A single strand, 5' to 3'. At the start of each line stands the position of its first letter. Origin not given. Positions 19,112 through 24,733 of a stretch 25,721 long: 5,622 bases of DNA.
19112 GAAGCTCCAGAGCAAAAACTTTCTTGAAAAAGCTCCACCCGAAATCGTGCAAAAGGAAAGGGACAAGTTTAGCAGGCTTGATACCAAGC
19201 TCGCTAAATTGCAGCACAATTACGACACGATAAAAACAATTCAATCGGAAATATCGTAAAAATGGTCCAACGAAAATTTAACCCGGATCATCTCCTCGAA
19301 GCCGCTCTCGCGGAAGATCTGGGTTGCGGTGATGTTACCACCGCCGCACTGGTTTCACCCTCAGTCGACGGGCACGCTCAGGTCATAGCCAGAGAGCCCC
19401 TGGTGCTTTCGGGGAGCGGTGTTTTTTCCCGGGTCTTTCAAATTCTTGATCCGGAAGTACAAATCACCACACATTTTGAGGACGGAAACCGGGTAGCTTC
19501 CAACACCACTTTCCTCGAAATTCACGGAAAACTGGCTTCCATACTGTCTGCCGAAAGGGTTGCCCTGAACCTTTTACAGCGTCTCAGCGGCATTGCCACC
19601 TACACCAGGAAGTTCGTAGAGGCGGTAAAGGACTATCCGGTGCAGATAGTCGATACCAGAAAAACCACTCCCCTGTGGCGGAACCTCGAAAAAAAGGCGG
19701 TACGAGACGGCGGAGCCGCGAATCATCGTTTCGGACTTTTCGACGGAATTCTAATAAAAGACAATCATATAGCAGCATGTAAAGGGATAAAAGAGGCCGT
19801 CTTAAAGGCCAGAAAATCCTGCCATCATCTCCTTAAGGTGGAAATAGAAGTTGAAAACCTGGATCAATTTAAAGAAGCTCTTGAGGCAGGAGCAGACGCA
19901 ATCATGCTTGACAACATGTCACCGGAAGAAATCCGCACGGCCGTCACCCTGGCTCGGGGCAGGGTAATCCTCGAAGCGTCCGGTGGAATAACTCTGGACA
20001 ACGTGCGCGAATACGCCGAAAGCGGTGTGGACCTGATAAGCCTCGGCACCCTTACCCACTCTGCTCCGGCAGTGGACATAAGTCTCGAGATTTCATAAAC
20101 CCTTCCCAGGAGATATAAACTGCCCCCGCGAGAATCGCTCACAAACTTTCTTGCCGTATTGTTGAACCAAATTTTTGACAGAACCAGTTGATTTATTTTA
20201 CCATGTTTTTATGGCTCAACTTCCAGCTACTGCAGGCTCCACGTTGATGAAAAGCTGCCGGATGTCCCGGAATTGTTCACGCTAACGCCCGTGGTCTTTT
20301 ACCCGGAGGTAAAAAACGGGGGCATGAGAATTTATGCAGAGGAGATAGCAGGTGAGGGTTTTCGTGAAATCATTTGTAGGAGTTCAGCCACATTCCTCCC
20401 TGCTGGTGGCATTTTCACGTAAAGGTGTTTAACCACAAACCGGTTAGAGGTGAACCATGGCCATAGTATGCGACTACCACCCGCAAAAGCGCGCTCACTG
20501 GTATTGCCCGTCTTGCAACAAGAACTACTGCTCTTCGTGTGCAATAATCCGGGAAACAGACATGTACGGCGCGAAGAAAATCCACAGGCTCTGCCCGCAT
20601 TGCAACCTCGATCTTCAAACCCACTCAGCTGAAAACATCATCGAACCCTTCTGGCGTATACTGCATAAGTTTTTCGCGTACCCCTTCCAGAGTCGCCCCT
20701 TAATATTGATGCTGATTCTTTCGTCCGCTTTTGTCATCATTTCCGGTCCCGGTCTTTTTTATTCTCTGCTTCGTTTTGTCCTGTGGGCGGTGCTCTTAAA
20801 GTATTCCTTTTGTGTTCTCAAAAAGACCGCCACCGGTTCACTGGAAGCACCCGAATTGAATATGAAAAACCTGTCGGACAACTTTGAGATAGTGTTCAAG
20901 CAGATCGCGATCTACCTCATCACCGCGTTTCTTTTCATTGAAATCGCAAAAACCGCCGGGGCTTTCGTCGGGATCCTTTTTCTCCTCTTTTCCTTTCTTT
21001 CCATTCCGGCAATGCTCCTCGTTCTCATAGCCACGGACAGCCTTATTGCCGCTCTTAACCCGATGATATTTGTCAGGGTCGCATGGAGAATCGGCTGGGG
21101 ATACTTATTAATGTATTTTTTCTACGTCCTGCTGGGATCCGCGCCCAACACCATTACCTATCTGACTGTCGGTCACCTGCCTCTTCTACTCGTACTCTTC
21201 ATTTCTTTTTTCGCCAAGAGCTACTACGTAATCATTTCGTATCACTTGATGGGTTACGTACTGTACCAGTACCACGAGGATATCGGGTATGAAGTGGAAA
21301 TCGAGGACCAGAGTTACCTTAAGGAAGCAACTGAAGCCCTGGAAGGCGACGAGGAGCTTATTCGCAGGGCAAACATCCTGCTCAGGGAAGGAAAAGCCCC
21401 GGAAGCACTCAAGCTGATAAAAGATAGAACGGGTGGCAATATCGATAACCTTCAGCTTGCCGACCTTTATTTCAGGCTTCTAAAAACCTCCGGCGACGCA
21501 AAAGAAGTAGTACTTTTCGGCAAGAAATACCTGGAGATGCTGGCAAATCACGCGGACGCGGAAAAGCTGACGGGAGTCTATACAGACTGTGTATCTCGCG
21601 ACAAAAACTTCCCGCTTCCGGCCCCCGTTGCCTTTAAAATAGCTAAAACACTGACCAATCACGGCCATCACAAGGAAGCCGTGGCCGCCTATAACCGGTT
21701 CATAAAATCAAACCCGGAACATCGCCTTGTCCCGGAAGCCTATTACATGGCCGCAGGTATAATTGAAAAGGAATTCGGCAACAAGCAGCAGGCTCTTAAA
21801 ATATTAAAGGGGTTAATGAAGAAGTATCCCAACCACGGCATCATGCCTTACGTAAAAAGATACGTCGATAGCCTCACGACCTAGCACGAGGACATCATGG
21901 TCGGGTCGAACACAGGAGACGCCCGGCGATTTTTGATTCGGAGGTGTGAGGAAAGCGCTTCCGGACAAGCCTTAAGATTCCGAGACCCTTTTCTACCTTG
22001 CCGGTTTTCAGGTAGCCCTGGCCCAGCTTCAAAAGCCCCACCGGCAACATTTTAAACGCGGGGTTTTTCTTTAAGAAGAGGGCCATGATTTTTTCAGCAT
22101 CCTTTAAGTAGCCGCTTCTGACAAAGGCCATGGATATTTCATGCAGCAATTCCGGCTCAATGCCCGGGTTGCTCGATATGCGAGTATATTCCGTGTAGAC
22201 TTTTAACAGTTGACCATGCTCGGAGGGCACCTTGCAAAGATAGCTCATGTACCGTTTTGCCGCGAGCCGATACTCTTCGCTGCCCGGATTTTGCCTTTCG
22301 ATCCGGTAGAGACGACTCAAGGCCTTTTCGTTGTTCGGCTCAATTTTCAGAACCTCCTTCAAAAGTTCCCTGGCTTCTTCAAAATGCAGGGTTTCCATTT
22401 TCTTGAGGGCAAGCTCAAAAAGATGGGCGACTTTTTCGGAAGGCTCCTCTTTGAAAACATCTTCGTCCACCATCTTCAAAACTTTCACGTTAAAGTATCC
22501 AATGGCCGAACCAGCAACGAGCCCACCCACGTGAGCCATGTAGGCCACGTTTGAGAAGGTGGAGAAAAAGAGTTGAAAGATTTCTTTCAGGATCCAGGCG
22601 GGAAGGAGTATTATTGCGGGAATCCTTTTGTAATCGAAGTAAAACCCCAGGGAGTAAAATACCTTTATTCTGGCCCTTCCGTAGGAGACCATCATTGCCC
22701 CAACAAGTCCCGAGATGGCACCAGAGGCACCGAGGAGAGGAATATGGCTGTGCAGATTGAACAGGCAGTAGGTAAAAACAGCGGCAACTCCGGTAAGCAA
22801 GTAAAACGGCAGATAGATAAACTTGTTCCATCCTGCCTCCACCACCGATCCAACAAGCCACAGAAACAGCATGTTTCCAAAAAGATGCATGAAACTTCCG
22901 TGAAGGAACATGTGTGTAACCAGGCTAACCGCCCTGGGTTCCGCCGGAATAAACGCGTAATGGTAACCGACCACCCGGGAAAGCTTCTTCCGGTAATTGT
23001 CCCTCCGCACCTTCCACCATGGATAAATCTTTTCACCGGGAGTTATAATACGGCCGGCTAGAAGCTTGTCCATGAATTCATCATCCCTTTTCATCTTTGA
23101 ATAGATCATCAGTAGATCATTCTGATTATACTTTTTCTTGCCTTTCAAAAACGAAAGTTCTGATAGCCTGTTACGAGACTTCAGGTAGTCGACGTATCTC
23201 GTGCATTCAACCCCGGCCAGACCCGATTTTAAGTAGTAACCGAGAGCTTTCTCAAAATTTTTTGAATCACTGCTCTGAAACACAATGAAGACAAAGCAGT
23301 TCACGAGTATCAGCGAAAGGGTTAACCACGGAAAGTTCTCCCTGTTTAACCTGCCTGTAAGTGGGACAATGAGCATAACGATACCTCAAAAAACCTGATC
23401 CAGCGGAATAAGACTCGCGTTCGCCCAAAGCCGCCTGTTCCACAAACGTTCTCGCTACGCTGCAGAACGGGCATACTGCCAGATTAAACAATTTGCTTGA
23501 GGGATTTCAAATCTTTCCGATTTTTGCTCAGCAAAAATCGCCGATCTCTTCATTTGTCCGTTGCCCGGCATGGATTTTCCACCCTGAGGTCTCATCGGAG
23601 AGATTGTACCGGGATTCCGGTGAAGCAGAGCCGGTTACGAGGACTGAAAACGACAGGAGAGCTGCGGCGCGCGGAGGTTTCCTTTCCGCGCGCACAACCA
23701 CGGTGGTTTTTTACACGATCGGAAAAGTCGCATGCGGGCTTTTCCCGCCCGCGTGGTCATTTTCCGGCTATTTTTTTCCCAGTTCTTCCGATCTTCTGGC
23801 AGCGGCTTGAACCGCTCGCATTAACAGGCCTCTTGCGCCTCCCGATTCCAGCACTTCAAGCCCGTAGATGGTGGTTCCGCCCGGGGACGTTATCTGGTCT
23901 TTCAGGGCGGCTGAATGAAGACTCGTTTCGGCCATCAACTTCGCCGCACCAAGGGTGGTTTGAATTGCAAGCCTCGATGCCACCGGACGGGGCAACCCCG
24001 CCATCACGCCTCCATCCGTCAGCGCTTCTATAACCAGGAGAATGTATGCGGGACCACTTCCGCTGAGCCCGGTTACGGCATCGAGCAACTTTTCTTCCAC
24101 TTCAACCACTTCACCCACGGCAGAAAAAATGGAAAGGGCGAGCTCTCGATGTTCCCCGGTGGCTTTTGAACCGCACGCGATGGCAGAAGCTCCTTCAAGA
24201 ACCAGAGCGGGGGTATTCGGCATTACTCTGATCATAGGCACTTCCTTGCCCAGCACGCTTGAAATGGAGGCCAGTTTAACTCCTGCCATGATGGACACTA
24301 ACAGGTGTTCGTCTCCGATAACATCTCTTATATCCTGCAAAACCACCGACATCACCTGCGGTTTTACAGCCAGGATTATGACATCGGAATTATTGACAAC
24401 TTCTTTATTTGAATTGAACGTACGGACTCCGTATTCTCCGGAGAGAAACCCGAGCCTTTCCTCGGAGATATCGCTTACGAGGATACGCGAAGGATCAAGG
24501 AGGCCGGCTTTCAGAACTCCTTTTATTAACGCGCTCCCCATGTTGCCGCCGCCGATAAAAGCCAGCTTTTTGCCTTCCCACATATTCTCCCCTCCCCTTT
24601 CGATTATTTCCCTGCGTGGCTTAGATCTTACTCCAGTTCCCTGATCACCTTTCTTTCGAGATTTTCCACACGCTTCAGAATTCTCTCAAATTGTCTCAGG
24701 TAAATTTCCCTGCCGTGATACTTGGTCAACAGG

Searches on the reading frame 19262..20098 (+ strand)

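Call 19: search_protein_families(library=pfam, proteins=[window:19262-20098:+], max_evalue=0.001)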
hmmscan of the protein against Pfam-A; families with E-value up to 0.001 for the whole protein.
window:19262-20098:+ (278 aa): 3 families
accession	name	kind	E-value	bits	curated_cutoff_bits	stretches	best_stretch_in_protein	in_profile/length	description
PF01729.25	QRPTase_C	-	1.9e-65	220.2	23.1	1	111-276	1-169/169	Quinolinate phosphoribosyl transferase, C-terminal domain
PF02749.22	QRPTase_N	-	7.2e-20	71.4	27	1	24-109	1-82/82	Quinolinate phosphoribosyl transferase, N-terminal domain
PF13714.12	PEP_mutase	-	0.00076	19.6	31.5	0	179-268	139-227/240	Phosphoenolpyruvate phosphomutase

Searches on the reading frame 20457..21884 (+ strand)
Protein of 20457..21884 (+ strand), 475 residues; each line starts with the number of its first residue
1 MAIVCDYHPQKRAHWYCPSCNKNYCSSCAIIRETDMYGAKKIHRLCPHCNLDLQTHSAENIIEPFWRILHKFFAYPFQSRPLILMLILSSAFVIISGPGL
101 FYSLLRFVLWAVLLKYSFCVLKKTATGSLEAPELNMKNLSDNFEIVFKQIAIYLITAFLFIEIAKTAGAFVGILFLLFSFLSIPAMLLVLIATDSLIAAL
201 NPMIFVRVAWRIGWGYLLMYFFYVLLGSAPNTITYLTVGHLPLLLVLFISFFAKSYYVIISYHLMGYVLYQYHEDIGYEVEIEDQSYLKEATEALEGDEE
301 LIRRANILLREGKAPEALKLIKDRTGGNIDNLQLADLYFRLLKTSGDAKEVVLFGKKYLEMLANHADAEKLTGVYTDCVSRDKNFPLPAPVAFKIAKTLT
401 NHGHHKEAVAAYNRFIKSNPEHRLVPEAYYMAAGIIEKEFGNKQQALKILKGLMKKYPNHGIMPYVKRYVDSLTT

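Call 19: search_protein_families(library=pfam, proteins=[window:20457-21884:+], max_evalue=0.001)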
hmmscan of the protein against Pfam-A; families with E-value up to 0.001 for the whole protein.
window:20457-21884:+ (475 aa): 4 families
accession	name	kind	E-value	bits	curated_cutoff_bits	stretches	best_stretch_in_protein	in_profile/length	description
PF13174.12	TPR_6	-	2.3e-09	37.7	26.3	0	427-460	1-33/33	Tetratricopeptide repeat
PF13428.12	TPR_14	-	1.5e-07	31.8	23.5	0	395-424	7-36/44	Tetratricopeptide repeat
PF07719.23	TPR_2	-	7.7e-06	26.1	27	0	392-422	4-34/34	Tetratricopeptide repeat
PF00643.29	zf-B_box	-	6.1e-05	23.5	24.1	1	4-28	5-29/42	B-box zinc finger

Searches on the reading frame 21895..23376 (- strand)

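Call 19: search_protein_families(library=pfam, proteins=[window:21895-23376:-], max_evalue=0.001)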
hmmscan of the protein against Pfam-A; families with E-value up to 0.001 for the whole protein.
window:21895-23376:- (493 aa): 5 families
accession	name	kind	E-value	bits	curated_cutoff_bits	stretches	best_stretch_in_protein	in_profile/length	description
PF01694.28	Rhomboid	-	6e-27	95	22.6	1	150-295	5-139/143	Rhomboid domain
PF13428.12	TPR_14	-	4.7e-07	30.3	23.5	0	331-356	16-41/44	Tetratricopeptide repeat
PF07719.23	TPR_2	-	1.1e-06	28.7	27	0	320-349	5-34/34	Tetratricopeptide repeat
PF08551.15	DUF1751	-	0.00043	21.2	22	0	149-207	8-66/99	Eukaryotic integral membrane protein (DUF1751)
PF14559.12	TPR_19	-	0.00074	20.2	25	0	332-359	7-34/68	Tetratricopeptide repeat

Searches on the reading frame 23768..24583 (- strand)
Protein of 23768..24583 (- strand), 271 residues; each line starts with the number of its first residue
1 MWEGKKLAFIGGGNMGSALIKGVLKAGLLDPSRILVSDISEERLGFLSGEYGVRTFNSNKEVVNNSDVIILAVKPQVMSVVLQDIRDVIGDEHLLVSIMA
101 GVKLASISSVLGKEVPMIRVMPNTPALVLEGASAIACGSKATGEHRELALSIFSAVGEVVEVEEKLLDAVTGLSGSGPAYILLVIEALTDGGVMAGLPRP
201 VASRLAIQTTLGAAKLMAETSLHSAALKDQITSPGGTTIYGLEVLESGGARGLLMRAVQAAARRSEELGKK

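Call 19: search_protein_families(library=pfam, proteins=[window:23768-24583:-], max_evalue=0.001)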
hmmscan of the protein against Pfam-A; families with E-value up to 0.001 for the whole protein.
window:23768-24583:- (271 aa): 4 families
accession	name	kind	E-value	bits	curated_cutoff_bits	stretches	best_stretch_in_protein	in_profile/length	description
PF14748.11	P5CR_dimer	-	4.2e-39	133.5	25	1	164-268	1-105/105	Pyrroline-5-carboxylate reductase dimerisation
PF03807.23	F420_oxidored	-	3.3e-21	76.1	21.6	1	6-101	1-94/94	NADP oxidoreductase coenzyme F420-dependent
PF03446.21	NAD_binding_2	-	5.2e-06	27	21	1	6-83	1-75/161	NAD binding domain of 6-phosphogluconate dehydrogenase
PF01210.29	NAD_Gly3P_dh_N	-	0.00063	20.2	23.1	0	7-117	2-124/158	NAD-dependent glycerol-3-phosphate dehydrogenase N-terminus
